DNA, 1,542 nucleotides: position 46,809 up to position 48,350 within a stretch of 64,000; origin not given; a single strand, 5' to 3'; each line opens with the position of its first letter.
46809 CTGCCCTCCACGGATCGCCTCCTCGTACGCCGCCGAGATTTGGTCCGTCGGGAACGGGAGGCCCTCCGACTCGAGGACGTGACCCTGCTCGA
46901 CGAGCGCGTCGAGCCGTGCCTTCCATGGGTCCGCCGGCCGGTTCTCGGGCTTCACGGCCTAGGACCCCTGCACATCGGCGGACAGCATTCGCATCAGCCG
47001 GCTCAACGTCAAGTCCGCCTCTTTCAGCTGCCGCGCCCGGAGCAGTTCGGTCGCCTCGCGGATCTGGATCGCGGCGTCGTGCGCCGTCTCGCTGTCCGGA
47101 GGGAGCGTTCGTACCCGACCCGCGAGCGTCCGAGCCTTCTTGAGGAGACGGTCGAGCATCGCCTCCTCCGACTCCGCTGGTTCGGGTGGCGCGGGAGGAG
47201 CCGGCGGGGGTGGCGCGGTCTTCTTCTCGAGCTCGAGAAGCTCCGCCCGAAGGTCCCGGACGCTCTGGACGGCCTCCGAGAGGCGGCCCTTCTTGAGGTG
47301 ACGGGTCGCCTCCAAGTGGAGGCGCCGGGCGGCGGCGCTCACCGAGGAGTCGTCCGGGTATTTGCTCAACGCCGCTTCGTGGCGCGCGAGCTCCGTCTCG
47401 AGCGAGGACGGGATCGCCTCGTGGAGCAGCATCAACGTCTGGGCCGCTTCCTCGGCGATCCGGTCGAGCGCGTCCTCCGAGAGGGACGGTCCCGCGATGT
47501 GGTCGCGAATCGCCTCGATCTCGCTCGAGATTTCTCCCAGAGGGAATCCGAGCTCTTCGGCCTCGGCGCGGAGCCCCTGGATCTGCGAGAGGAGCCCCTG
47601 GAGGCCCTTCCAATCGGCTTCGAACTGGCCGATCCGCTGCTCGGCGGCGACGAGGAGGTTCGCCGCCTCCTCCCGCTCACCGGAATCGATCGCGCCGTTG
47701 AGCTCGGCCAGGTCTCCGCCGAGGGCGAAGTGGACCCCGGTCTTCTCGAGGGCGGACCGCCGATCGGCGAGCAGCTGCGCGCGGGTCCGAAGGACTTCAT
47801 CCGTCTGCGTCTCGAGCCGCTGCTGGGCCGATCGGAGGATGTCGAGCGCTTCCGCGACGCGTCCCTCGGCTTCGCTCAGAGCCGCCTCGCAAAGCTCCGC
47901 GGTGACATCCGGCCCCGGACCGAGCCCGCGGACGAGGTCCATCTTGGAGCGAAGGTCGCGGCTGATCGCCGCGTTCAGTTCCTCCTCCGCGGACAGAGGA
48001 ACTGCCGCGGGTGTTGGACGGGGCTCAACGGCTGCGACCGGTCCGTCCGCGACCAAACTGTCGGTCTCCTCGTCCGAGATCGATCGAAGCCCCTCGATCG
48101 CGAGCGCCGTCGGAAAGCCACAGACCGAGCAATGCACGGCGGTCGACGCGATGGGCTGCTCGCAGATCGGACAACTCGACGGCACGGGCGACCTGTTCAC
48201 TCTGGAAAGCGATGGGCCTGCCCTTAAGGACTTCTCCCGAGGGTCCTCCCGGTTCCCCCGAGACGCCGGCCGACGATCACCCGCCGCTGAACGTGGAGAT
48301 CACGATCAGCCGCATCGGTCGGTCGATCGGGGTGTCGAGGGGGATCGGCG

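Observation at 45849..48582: MoaD/ThiS-like Gly-Gly ubiquitin-like gene upstream of two coiled-coil proteins, one with a zinc ribbon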

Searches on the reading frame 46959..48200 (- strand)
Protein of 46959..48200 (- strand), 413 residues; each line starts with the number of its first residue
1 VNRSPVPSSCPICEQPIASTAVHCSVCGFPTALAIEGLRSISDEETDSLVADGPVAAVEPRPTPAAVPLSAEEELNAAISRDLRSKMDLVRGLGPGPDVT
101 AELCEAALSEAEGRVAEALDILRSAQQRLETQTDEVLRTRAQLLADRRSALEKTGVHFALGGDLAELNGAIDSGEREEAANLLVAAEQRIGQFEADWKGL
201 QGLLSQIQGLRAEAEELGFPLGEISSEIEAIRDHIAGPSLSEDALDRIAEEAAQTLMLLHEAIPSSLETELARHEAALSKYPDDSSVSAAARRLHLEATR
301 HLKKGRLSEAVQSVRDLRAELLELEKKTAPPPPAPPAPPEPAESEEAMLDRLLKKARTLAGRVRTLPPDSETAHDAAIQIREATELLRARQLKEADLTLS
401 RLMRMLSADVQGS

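Call 3: search_protein_families(library=pfam, proteins=[window:46959-48200:-], max_evalue=1)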
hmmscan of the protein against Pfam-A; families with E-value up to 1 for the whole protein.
window:46959-48200:- (413 aa): 9 families
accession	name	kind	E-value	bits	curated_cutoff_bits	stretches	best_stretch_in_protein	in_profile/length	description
PF10938.13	YfdX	-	0.0075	16.7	26.6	0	170-321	11-101/149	YfdX protein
PF10571.15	UPF0547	-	0.02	15.5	29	1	9-29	2-22/26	Uncharacterised protein family UPF0547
PF15070.11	GOLGA2L5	-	0.033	13.5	29.2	1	308-365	46-106/520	Putative golgin subfamily A member 2-like protein 5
PF13248.11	Zn_ribbon_3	-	0.054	13.4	27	1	9-28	4-23/26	zinc-ribbon domain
PF13824.12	zf-Mss51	-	0.2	12.3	27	1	10-32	2-25/55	Zinc-finger of mitochondrial splicing suppressor 51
PF00130.28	C1_1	-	0.22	11.8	26.5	1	7-29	11-36/53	Phorbol esters/diacylglycerol binding domain (C1 domain)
PF12773.13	DZR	-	0.29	11.8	27.3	1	8-28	25-45/45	Double zinc ribbon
PF06667.17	PspB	-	0.54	10.8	25.6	0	343-366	37-60/73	Phage shock protein B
PF14446.12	Prok-RING_1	-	0.8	10.1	29.1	0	9-30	6-29/54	Prokaryotic RING finger family 1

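Call 4: search_protein_families(library=ncbifam, proteins=[window:46959-48200:-], max_evalue=1)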
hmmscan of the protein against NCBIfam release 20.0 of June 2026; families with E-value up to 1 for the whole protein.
window:46959-48200:- (413 aa): 3 families
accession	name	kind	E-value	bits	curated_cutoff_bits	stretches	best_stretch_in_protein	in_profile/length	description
NF045487.1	ASRP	equivalog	0.0016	17.1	300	1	111-259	339-491/593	archaea-specific SMC-related protein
NF010748.0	PRK14150.1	equivalog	0.082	12.4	152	1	105-176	33-106/198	nucleotide exchange factor GrpE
NF047515.1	SpiroCoCo_C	equivalog_domain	0.38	9.8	125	1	114-266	139-265/313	SpiroCoCo family coiled-coil protein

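Call 18: find_homologous_proteins(query=window:46959-48200:-, max_evalue=0.001)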
Query window:46959-48200:- (413 aa): 308 proteins with E <= 0.001 among 8000 candidates; the best 120 are listed.
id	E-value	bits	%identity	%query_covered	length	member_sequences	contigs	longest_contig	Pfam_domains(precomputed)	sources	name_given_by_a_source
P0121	1.1e-248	843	100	99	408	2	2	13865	-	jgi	-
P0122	1.4e-226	770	92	98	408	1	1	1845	-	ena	-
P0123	2.4e-193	661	79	98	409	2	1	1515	-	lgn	-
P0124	1.3e-187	642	78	98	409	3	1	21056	-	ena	-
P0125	1.7e-180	618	76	98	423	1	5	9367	-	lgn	-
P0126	1.6e-176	605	75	98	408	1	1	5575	-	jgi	jgi:hypothetical protein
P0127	7.2e-175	600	73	99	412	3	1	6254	-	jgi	jgi:DNA repair exonuclease SbcCD ATPase subunit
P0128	2.0e-174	598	73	98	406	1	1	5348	-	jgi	jgi:hypothetical protein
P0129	2.2e-174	598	73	98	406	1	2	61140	-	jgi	jgi:hypothetical protein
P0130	1.4e-173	596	74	98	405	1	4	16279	-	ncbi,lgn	-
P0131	3.4e-173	594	73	99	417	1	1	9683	-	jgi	jgi:hypothetical protein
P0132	2.3e-172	591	73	98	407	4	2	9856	-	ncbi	-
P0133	8.2e-172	590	72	99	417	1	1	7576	-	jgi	jgi:hypothetical protein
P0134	4.3e-171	587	72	98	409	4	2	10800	-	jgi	-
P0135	6.2e-169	580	72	98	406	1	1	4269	-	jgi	jgi:hypothetical protein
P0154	1.8e-151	523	65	98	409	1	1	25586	PF22888.2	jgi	jgi:hypothetical protein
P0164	1.6e-149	516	63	97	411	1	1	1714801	PF22888.2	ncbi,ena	-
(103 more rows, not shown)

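Call 19: find_related_loci(query=window:46959-48200:-, collection=genome_contigs, flank=6000)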
Query window:46959-48200:- (413 aa) in genome_contigs; peptide patterns used: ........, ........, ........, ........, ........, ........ (x = any residue, [..] = any of these).
375 stretches matched a pattern; 64 encode a relative of the query (tblastn E <= 1e-3); 64 distinct loci.
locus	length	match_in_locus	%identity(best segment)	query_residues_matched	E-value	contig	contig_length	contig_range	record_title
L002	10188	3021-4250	77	1-409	0e+0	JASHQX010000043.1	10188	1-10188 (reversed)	MAG: Thermoplasmata archaeon isolate JOPF086 JOPF_NEAR_contig_343520, whole genome shotgun sequence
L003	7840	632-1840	74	4-409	0e+0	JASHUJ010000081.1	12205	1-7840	MAG: Thermoplasmata archaeon isolate JOPF176 JOPF_N14C_contig_102982, whole genome shotgun sequence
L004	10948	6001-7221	66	6-413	2e-166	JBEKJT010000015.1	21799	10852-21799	MAG: Thermoplasmata archaeon isolate SPRUCE 32 SPRUCE_32_15, whole genome shotgun sequence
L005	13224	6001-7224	65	6-409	2e-156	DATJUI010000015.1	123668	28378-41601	MAG TPA_asm: Thermoplasmata archaeon isolate SMAG_U15042 k141_418391, whole genome shotgun sequence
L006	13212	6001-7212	67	6-409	3e-156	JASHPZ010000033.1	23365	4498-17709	MAG: Thermoplasmata archaeon isolate JOPF062 JOPF_A013_contig_26204, whole genome shotgun sequence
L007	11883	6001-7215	65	4-407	2e-155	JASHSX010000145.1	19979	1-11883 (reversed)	MAG: Thermoplasmata archaeon isolate JOPF138 JOPF_A14C_contig_124425, whole genome shotgun sequence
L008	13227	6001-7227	62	6-413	3e-155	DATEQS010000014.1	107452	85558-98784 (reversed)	MAG TPA_asm: Thermoplasmata archaeon isolate SMAG_U9053 k141_843384, whole genome shotgun sequence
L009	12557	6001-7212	63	5-407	2e-153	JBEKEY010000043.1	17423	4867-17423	MAG: Thermoplasmata archaeon isolate SPRUCE 217 SPRUCE_217_43, whole genome shotgun sequence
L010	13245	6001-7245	63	3-412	5e-152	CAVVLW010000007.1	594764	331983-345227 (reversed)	MAG: uncultured Thermoplasmata archaeon isolate MFD09222.bin.2.31 genome assembly, contig: contig_75405, whole genome sh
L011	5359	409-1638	63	6-413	9e-153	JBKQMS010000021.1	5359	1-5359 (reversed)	MAG: Thermoplasmata archaeon isolate LABRr1A1B1C__bin_68 LABRr1A1B1C_000000104246, whole genome shotgun sequence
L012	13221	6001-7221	63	6-409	5e-150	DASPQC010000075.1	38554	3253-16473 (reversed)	MAG TPA_asm: Thermoplasmata archaeon isolate SMAG_U12189 k141_165314, whole genome shotgun sequence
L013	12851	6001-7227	64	6-412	6e-150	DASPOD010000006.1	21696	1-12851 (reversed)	MAG TPA_asm: Thermoplasmata archaeon isolate SMAG_U12138 k141_1076726, whole genome shotgun sequence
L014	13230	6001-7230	61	6-413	2e-149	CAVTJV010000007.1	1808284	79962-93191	MAG: uncultured Thermoplasmata archaeon isolate MFD05580.bin.2.18 genome assembly, contig: contig_5847, whole genome sho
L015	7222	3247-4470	64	6-410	2e-149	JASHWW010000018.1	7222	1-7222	MAG: Thermoplasmata archaeon isolate JOPF241 JOPF_NEAR_contig_84952, whole genome shotgun sequence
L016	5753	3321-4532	63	6-409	3e-150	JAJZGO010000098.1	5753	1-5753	MAG: Thermoplasmata archaeon isolate LL4.bin73 NODE_18873_length_5753_cov_2.386065, whole genome shotgun sequence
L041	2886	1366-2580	60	6-413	7e-144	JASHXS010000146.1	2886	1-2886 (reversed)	MAG: Thermoplasmata archaeon isolate JOPF263 JOPF_AWAY_contig_992769, whole genome shotgun sequence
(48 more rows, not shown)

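Call 31: search_protein_families(library=pfam, proteins=[P0164, P0154], max_evalue=0.001)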
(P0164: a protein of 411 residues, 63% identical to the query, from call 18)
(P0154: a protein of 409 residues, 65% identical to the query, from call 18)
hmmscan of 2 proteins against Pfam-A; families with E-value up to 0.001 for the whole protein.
P0164 (411 aa): 1 family
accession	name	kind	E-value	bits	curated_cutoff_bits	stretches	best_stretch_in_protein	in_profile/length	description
PF22888.1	FIMAH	-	1.4e-06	29.2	24.8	0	89-128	20-59/81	FIMAH domain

P0154 (409 aa): 1 family
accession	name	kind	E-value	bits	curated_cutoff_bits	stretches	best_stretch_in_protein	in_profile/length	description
PF22888.1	FIMAH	-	7.9e-07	30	24.8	0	89-137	20-73/81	FIMAH domain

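Call 43: search_solved_structures(query=A2, max_evalue=1)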
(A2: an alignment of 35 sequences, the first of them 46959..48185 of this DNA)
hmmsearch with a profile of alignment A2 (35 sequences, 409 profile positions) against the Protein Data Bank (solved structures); distinct sequences matched with E-value up to 1: 3.
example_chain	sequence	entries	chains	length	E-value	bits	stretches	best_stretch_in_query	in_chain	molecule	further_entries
6dzi_7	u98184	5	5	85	0.054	15.7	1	140-187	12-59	30S ribosomal protein S20 | Small ribosomal subunit protein bS20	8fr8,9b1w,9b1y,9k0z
32nj_T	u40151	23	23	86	0.055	15.7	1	140-187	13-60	Small ribosomal subunit protein bS20 | 30S ribosomal protein S20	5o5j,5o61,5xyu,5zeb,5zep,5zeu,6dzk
8yp6_t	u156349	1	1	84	0.055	15.7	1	140-187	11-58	Small ribosomal subunit protein bS20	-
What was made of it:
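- Tried and rejected: Identity of CC1: the PDB sequence profile gave only a spurious bS20 hit (call 43).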

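Call 51: predict_structure(alignment_id=A2)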
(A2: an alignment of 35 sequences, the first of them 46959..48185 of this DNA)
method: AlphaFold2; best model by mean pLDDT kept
length: 408 residues; sequences in the alignment: 35
mean_pLDDT: 84.6   pTM: 0.56
mean pLDDT of the five models: 84.6, 79.8, 79.8, 79.5, 79.4
residues with pLDDT >= 90: 259; 70-90: 83; 50-70: 34; < 50: 32
segments of 3 or more residues with pLDDT < 50: 38-57, 331-337, 406-408
pLDDT, mean of each block of 10 residues (from residue 1): 69 69 65 50 33 47 82 95 88 93 94 96 95 95 87 87 96 95 93 94 95 92 92 82 95 95 95 88 92 96 94 92 64 52 91 92 88 95 93 94 65
secondary structure, 60 per line:
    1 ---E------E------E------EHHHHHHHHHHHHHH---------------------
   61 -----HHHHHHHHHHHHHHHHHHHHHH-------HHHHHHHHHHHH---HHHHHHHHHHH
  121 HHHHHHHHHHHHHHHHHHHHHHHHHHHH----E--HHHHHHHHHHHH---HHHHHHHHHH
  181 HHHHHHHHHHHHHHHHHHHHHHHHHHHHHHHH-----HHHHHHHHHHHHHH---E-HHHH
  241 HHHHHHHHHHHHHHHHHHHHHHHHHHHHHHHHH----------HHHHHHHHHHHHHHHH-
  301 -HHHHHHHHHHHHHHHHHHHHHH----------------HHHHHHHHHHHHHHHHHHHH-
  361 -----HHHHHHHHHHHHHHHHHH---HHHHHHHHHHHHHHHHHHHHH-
elements in order: H26-39 H66-87 H95-106 H110-148 H156-167 H171-212 H218-231 H237-273 H284-299 H302-323 H340-359 H366-383 H387-407
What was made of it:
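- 46959..48185 (-): CC1: a 408-aa protein with an N-terminal zinc ribbon (Cys5, Cys8, Cys19, Cys22; nt 48120-48173), a disordered linker, then about 340 residues of helical bundles. AF2 mean pLDDT 84.6 (call 51).
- On Long coiled-coil / SMC-like structural proteins (as suggested for CC1 and CC2): The AF2 model shows 12 helices of 12-42 residues packed as antiparallel bundles (call 51).
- Checked: The CC1 model is a stack of antiparallel helical bundles made of 12 helices of 12-42 residues, not one long coiled coil (call 51).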

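Call 56: fold_search(model_id=the predicted structure, library=pdb)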
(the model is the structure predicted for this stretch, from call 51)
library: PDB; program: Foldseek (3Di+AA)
matches with E <= 10: 40; with E <= 0.001: 0
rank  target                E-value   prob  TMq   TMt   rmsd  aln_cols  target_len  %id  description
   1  9dbd                  8.2e-01  0.16  0.12  0.14  28.0       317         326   15  Zn-Bound Structure of a Single-Chain Tet4 Variant with an H38E Mutation (released 2025-08-06)
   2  6poo                  9.0e-01  0.44  0.23  0.30  14.1       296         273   12  Novel structure of the N-terminal helical domain of BibA, a group B streptococcus immunogenic bacterial adhesin (released 2020-08-12)
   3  9dbf                  1.2e+00  0.12  0.12  0.15  33.9       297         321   13  Zn-Bound Structure of a Single-Chain Tet4 Variant with an L42W Mutation (released 2025-08-06)
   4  8c6j_S                1.4e+00  0.06  0.11  0.09  19.8       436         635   14  Human spliceosomal PM5 C* complex (released 2023-07-12)
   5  9cpb_6H               1.5e+00  0.06  0.11  0.12  37.5       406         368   12  Atomic model of bovine Fallopian tube cilia doublet microtubule (48-nm periodicity) (released 2024-10-30)
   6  8j07_8G               2.2e+00  0.04  0.11  0.13  32.7       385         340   15  96nm repeat of human respiratory doublet microtubule and associated axonemal complexes (released 2023-07-26)
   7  8x2t                  2.4e+00  0.05  0.12  0.13  45.2       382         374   15  The Crystal Structure of FES from Biortus. (released 2023-12-27)
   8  7rmx                  2.9e+00  0.13  0.15  0.26  20.9       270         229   18  Structure of De Novo designed tunable symmetric protein pockets (released 2022-08-03)
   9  7mza_B                4.2e+00  0.04  0.11  0.08  27.6       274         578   11  Cryo-EM structure of minimal TRPV1 with 2 bound RTX in adjacent pockets (released 2021-09-22)
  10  9cpc_3H               4.2e+00  0.03  0.10  0.13  47.0       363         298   13  Atomic model of porcine brain ventricles cilia doublet microtubule (48-nm periodicity) (released 2024-10-23)
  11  4uxv                  4.8e+00  0.05  0.17  0.14  22.7       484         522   16  Cytoplasmic domain of bacterial cell division protein EzrA (released 2014-10-22)
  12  6dhz_D                5.1e+00  0.47  0.14  0.44   4.9        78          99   26  Crystallographic octamer of a metal-free RIDC1 variant bearing two disulfide bonded cysteines (released 2018-07-25)
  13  6p6i_A                5.1e+00  0.04  0.14  0.11  28.4       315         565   14  Structure of YbtPQ importer (released 2020-03-04)
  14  6raj_B                5.1e+00  0.04  0.13  0.10  28.9       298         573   15  Heterodimeric ABC exporter TmrAB in vanadate trapped outward-facing open conformation (released 2019-07-31)
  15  9l5r_J                5.3e+00  0.03  0.12  0.10  20.2       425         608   15  Cryo-EM structure of the thermophile spliceosome (state ILS) (released 2025-03-12)
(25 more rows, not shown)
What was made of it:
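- Tried and rejected: Foldseek against PDB gave nothing below E=0.8 (call 56).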

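Call 66: search_protein_representatives(alignment_id=A2)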
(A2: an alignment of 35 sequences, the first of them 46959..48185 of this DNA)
Query: 35 sequences, 409 profile positions. Proteins with E-value up to 0.001 (for the whole library): 110; up to 1e-10: 79; up to 1e-30: 54. The best 110 are listed.
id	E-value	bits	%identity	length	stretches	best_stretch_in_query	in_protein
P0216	3.4e-190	648.8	-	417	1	1-408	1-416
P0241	1.4e-154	531.5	-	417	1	54-377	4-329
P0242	4.9e-137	473.7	-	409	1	3-407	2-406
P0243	2.2e-133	461.7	-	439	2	1-336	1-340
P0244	2.5e-130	451.6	-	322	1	85-407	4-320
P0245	2.3e-125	435.3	-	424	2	13-334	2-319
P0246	1.3e-113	396.6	-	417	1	1-404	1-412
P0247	1.1e-104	367.2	-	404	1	4-407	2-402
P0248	1.7e-104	366.6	-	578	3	4-341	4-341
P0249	2.9e-104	365.8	-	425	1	1-406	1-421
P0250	2.9e-103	362.5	-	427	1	3-407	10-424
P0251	4.9e-103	361.8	-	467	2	2-335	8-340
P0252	5.3e-96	338.6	-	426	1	1-407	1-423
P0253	9.4e-96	337.7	-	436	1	3-406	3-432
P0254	7.7e-95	334.7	-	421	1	1-407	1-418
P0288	1.5e-38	149.3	-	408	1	1-402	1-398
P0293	3.1e-31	125.2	-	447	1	4-403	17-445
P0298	2.0e-28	116.0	-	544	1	4-332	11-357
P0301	3.4e-27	112.0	-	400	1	4-403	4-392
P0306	1.3e-21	93.6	-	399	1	1-396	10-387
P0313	6.8e-14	68.1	-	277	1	100-360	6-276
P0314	4.0e-13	65.6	-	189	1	254-367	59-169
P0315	1.3e-12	63.9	-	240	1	243-356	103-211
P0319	2.8e-10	56.2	-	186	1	256-361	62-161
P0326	5.4e-09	52.0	-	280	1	256-373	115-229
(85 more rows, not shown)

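Call 67: list_cluster_members(proteins=[P0306, P0301, P0293, P0288, P0314, P0315, P0319, P0326, P0313, P0298])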
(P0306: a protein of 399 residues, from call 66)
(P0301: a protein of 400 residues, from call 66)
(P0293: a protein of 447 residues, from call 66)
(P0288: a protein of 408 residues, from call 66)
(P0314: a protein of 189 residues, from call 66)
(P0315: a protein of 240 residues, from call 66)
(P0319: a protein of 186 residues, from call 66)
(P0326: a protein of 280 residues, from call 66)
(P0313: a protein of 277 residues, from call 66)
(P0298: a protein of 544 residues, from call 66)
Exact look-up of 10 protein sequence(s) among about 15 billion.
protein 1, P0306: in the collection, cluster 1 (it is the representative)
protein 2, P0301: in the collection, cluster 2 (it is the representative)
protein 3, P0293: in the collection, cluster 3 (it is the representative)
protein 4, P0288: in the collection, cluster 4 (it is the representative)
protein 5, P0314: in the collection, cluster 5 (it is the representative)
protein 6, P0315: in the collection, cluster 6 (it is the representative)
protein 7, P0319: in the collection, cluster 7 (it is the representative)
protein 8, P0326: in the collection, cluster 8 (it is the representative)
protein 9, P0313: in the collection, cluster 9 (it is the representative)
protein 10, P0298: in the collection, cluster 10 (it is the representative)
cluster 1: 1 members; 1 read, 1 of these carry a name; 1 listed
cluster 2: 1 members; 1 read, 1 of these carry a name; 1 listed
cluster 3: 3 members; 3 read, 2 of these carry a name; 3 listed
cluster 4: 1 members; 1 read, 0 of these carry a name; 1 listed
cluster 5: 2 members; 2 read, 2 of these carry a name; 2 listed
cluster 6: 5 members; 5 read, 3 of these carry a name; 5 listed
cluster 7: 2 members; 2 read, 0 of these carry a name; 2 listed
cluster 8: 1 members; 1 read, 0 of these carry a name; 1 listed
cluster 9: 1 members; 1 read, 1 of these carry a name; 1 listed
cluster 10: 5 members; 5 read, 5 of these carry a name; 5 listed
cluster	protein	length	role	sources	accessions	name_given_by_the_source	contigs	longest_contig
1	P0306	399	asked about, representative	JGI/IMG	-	hypothetical protein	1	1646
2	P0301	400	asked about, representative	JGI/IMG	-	hypothetical protein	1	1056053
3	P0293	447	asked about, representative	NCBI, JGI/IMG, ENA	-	hypothetical protein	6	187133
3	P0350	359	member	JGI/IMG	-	hypothetical protein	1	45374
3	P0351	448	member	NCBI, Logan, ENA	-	-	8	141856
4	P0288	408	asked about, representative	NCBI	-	-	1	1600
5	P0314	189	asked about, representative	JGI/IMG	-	hypothetical protein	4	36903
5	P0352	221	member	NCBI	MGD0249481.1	MAG: hypothetical protein ABSB97_01100 [Thermoplasmata archaeon]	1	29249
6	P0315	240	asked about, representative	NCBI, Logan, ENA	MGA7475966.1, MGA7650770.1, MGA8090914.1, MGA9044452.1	MAG: hypothetical protein WBW47_01950 [Thermoplasmata archaeon]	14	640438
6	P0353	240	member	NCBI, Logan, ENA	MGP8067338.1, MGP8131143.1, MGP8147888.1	MAG: hypothetical protein ACLQNF_02255 [Thermoplasmata archaeon]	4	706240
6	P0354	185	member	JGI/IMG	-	hypothetical protein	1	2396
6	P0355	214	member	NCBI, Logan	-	-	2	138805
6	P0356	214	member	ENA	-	-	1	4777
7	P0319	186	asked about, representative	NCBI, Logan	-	-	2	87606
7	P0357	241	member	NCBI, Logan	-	-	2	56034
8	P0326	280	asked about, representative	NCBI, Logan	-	-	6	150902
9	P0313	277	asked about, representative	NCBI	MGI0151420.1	MAG: hypothetical protein ACREC5_05740, partial [Thermoplasmata archaeon]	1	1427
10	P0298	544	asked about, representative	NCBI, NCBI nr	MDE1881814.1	MAG: hypothetical protein KGI89_14875 [Euryarchaeota archaeon] | hypothetical protein [Euryarchaeota archaeon]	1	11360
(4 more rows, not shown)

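Call 72: find_encoding_contigs(protein=P0293, flank=6000, max_places=2)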
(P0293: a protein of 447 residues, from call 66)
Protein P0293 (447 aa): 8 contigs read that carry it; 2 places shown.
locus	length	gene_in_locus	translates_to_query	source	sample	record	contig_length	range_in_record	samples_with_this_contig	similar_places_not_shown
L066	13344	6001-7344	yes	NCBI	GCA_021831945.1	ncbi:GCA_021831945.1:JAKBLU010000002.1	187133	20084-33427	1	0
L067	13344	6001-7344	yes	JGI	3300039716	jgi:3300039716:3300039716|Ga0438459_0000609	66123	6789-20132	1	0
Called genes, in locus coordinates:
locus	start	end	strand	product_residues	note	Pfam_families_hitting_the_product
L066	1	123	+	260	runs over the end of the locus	-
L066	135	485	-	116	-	-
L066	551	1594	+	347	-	PF13439:Glyco_transf_4, PF13579:Glyco_trans_4_4, PF20706:GT4-conflict (weak), PF00534:Glycos_transf_1, PF13692:Glyco_trans_1_4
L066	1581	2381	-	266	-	PF06745:ATPase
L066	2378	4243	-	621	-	PF06745:ATPase, PF13481:AAA_25 (weak), PF23442:DUF7125 (weak), PF13479:AAA_24 (faint)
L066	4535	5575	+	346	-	PF10432:bact-PGI_C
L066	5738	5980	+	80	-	-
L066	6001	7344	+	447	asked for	-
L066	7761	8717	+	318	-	PF08271:Zn_Ribbon_TF, PF00382:TFIIB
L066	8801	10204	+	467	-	PF01523:PmbA_TldD_1st, PF19290:PmbA_TldD_2nd, PF19289:PmbA_TldD_3rd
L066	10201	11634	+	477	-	PF01523:PmbA_TldD_1st (weak), PF19289:PmbA_TldD_3rd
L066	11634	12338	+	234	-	PF00551:Formyl_trans_N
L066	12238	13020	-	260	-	PF00535:Glycos_transf_2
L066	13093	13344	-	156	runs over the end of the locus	-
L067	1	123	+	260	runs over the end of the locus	-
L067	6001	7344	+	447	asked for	-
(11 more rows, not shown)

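Call 73: find_encoding_contigs(protein=P0298, flank=6000, max_places=2)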
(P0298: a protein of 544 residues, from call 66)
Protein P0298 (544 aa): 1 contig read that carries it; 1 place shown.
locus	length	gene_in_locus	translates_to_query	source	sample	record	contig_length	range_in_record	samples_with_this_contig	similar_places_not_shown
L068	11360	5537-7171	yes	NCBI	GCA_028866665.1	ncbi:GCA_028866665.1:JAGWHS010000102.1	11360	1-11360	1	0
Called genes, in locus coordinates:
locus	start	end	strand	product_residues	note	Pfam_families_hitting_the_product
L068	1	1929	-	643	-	PF06745:ATPase, PF13481:AAA_25 (faint), PF13479:AAA_24 (faint)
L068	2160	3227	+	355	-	PF10432:bact-PGI_C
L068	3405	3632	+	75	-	-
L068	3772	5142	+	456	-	-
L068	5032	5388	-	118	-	-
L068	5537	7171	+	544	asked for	-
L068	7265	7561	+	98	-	-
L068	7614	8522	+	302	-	PF08271:Zn_Ribbon_TF, PF00382:TFIIB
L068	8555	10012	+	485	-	PF01523:PmbA_TldD_1st, PF19290:PmbA_TldD_2nd, PF19289:PmbA_TldD_3rd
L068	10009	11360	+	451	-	PF01523:PmbA_TldD_1st, PF19289:PmbA_TldD_3rd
